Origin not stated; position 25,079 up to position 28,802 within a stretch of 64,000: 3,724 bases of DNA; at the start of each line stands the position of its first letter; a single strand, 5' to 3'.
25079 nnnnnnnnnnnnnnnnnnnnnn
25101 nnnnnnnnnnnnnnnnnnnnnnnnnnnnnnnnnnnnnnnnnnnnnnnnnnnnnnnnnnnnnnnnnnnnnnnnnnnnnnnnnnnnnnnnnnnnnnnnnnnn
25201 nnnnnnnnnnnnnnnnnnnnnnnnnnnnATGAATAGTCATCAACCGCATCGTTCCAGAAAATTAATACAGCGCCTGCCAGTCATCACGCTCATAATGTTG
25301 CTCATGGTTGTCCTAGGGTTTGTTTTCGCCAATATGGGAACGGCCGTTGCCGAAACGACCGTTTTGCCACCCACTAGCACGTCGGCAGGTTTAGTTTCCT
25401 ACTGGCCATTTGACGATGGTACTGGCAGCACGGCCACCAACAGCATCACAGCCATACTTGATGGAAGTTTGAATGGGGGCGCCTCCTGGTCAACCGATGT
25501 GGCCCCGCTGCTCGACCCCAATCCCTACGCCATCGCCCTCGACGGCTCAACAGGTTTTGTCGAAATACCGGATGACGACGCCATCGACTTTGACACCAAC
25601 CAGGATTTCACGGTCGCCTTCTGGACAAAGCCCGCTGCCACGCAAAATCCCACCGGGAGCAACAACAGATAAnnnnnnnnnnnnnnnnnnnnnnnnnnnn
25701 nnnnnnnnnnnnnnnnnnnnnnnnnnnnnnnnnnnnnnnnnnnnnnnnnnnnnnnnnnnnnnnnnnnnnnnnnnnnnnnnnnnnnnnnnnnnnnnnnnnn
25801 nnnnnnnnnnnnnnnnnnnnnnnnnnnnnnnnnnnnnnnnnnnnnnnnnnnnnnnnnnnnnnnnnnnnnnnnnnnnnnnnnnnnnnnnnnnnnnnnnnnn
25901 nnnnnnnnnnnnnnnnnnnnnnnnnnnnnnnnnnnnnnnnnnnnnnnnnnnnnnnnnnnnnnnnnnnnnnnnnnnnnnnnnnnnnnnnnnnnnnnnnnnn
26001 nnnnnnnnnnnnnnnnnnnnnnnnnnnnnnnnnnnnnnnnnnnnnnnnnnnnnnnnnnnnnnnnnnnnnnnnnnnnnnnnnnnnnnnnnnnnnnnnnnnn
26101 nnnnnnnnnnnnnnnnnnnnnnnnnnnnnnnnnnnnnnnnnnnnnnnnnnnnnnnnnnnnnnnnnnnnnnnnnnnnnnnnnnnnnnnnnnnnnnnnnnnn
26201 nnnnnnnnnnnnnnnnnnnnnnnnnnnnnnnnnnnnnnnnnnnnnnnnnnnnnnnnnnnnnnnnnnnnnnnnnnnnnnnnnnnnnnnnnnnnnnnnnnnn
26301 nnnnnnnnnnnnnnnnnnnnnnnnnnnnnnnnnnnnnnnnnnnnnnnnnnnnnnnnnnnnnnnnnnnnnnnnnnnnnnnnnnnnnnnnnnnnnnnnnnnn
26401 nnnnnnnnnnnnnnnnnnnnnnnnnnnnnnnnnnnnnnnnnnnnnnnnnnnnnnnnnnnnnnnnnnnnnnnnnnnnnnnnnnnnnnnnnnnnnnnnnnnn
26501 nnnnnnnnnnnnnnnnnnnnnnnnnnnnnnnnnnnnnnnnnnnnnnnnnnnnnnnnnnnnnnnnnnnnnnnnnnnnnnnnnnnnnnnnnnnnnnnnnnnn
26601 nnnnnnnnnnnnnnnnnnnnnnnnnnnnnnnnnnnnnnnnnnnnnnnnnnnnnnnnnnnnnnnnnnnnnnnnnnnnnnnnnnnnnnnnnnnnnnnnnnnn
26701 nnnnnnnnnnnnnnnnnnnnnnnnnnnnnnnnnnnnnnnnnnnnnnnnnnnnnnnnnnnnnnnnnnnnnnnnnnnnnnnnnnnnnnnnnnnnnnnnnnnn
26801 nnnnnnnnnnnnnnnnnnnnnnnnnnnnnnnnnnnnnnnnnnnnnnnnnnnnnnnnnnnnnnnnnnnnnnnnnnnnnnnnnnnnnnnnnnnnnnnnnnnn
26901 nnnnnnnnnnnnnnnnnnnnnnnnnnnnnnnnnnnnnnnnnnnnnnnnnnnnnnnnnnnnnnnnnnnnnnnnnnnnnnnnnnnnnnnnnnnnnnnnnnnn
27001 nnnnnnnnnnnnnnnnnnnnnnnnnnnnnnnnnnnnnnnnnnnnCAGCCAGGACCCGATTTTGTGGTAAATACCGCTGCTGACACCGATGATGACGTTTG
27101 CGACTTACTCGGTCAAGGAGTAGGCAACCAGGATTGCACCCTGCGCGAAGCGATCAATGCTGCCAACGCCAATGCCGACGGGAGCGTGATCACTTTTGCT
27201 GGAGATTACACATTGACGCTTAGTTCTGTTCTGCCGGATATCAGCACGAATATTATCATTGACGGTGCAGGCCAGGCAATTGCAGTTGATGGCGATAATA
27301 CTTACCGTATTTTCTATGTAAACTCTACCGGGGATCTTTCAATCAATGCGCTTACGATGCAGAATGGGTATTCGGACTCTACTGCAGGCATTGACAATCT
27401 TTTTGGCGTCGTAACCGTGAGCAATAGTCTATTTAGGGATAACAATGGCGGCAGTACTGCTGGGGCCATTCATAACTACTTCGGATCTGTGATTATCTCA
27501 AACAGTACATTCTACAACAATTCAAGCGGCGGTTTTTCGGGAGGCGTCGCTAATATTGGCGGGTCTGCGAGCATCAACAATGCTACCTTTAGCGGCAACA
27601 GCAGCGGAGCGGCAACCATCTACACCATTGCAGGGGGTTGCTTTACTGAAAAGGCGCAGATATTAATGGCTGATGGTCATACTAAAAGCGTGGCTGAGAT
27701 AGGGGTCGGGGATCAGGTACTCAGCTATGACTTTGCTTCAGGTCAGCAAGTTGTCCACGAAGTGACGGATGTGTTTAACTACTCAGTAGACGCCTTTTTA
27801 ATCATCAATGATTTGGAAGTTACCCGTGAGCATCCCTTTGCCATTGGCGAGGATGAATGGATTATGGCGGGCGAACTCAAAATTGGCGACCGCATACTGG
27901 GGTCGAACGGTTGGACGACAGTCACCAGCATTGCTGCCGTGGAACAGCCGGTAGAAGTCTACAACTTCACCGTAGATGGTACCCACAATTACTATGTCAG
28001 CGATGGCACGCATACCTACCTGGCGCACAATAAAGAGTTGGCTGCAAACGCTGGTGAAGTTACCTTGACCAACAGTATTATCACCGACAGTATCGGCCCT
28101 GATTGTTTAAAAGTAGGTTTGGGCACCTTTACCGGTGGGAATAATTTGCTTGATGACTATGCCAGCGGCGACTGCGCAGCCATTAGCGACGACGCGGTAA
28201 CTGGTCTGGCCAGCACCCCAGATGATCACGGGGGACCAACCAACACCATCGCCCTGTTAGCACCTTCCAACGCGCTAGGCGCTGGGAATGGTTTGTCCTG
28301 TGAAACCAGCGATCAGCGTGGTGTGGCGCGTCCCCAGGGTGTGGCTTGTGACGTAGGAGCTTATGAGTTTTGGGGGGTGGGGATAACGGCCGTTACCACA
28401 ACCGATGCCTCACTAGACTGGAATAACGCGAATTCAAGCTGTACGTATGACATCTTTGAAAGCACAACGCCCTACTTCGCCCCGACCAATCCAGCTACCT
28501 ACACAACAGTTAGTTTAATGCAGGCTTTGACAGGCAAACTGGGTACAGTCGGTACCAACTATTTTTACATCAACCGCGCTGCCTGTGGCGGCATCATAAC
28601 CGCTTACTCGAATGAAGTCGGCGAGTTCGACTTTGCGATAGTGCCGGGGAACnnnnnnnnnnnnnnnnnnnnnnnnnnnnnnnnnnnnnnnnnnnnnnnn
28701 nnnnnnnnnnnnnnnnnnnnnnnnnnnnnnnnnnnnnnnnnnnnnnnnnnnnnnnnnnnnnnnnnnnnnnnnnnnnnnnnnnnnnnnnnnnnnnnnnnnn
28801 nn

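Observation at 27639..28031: Hint (bacterial intein-like) module inserted in a beta-helix repeat of a secreted surface protein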

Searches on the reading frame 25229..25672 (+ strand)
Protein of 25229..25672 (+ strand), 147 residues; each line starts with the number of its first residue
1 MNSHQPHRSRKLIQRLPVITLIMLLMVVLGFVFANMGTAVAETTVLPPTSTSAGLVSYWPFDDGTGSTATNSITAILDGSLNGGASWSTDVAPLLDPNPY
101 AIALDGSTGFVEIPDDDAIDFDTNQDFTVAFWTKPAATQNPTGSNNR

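Call 5: search_protein_families(library=pfam, proteins=[window:25229-25672:+], max_evalue=0.1)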
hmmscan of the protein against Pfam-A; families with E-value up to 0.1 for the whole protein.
window:25229-25672:+ (147 aa): 2 families
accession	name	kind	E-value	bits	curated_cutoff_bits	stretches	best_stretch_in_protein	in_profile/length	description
PF13385.13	Laminin_G_3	-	0.0061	17.1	27.6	1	105-140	1-32/151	Concanavalin A-like lectin/glucanases superfamily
PF14999.11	Shadoo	-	0.038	14.6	27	1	37-81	81-125/133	Shadow of prion protein, neuroprotective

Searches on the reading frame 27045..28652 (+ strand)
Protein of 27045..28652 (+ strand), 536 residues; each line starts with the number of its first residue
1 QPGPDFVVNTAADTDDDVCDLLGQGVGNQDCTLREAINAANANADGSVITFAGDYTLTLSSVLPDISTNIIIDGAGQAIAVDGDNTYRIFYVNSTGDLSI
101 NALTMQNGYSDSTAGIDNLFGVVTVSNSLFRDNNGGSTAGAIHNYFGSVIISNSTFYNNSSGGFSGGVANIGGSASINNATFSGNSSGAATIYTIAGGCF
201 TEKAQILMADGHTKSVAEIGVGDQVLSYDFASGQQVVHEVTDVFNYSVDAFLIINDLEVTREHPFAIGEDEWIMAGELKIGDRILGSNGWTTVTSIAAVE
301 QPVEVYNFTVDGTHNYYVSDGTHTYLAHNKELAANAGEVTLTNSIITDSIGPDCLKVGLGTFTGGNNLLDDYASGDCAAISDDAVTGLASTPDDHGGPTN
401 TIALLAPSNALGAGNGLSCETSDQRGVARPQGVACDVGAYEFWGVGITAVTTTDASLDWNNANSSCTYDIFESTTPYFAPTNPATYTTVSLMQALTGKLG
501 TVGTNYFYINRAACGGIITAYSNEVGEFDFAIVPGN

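Call 64: predict_structure(alignment_id=A3)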
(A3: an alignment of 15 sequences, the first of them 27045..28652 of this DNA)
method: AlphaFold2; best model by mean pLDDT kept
length: 536 residues; sequences in the alignment: 15
mean_pLDDT: 78.0   pTM: 0.70
mean pLDDT of the five models: 78.0, 72.5, 72.4, 71.8, 70.0
residues with pLDDT >= 90: 139; 70-90: 252; 50-70: 111; < 50: 34
segments of 3 or more residues with pLDDT < 50: 25-27, 330-334, 441-444, 522-536
pLDDT, mean of each block of 10 residues (from residue 1): 75 75 56 89 84 82 88 86 74 83 88 82 91 85 87 92 86 87 88 83 95 94 92 90 75 91 81 81 92 88 83 86 85 65 89 84 89 85 82 67 72 72 67 65 55 64 61 63 63 64 60 53 42 36
secondary structure, 60 per line:
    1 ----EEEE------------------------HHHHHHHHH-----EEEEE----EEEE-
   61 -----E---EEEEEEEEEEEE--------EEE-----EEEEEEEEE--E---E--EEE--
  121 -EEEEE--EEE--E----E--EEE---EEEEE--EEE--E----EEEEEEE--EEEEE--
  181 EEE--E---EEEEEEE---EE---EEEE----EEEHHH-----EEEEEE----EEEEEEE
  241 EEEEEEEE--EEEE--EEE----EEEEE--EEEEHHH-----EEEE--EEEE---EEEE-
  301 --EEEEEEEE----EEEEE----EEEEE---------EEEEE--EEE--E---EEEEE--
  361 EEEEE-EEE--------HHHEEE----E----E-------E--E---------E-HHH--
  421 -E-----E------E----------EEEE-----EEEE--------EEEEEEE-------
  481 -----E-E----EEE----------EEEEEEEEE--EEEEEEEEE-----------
elements in order: E5-8 H33-41 E47-51 E56-59 E70-81 E90-92 E98-106 E116-118 E122-126 E129-131 E142-144 E148-152 E155-157 E165-171 E174-178 E181-183 E190-196 E205-208 E213-215 E224-229 E234-248 E251-254 E257-259 E264-268 E271-274 E283-286 E289-292 E296-299 E303-310 E315-319 E324-328 E338-342 E345-347 E354-358 E361-365 E367-369 E381-383 E446-449 E455-458 E467-473 E493-495 E506-514 E517-525
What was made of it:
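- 27168..27638 (+): Second beta-helix block, N-extein side. It ends ......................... The AlphaFold model shows repeated short strands with pLDDT 82-92 (call 64).
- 28374..28655 (+): C-terminal ~95-aa domain of unknown family ending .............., plus the stop codon. Low model confidence (call 64).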

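Call 67: fold_search(model_id=the predicted structure, library=pdb)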
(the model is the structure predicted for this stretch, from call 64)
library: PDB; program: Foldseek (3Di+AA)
matches with E <= 10: 888; with E <= 0.001: 37
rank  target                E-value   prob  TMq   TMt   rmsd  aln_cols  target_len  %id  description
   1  6y75_B                3.7e-11  1.00  0.23  0.81   2.4       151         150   29  BIL2 domain from T.thermophila BUBL1 locus (C1A-N143A) (released 2021-02-03)
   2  6y75_A                5.2e-11  1.00  0.24  0.80   2.6       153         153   29  BIL2 domain from T.thermophila BUBL1 locus (C1A-N143A) (released 2021-02-03)
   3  6tmm_BBB              9.7e-11  1.00  0.23  0.76   2.5       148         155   30  BIL2 domain from T.thermophila BUBL1 locus (C1A-N143A) (released 2020-12-16)
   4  6tmm_AAA              2.2e-10  1.00  0.22  0.74   3.0       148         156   30  BIL2 domain from T.thermophila BUBL1 locus (C1A-N143A) (released 2020-12-16)
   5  2lwy_MODEL_1_A        4.5e-09  1.00  0.23  0.85   1.9       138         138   28  Solution Structure of Bacterial Intein-Like domain from Clostridium thermocellum (released 2013-05-08)
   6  6frh_B                3.3e-07  1.00  0.22  0.73   3.2       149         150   19  Crystal structure of Ssp DnaB Mini-Intein variant M86 (released 2019-01-30)
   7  4o1s_A                3.6e-07  1.00  0.22  0.65   4.4       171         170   22  Crystal structure of TvoVMA intein (released 2014-03-19)
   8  4o1r                  4.0e-07  1.00  0.23  0.81   2.2       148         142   22  Crystal structure of NpuDnaB intein (released 2014-03-19)
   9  1mi8                  4.2e-07  1.00  0.22  0.76   2.8       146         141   21  2.0 Angstrom crystal structure of a DnaB intein from Synechocystis sp. PCC 6803 (released 2003-08-19)
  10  6frh_A                5.9e-07  1.00  0.22  0.68   3.1       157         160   18  Crystal structure of Ssp DnaB Mini-Intein variant M86 (released 2019-01-30)
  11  6qaz                  9.5e-07  1.00  0.21  0.80   3.0       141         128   26  Crystal structure of gp41-1 intein (released 2019-11-13)
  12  6riz                  1.1e-06  1.00  0.21  0.80   3.0       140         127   25  Crystal structure of gp41-1 intein (C1A, F65W, D107C) (released 2020-04-29)
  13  6frg                  1.5e-06  1.00  0.21  0.68   4.5       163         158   16  Crystal structure of G-1F mutant of Ssp DnaB Mini-Intein variant M86 (released 2019-01-30)
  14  8ubs_A                3.7e-06  1.00  0.22  0.74   3.0       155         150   17  Crystal structure of NrdJ-1 split intein fusion (released 2024-10-09)
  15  6fre                  4.3e-06  1.00  0.21  0.67   4.7       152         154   16  Crystal structure of G-1F/H73A mutant of Ssp DnaB Mini-Intein variant M86 (released 2019-01-30)
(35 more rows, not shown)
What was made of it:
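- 27168..27638 (+): Weak Foldseek matches to beta-helix enzymes VexL (6FI2) and GH110 (7JW4) (call 67).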
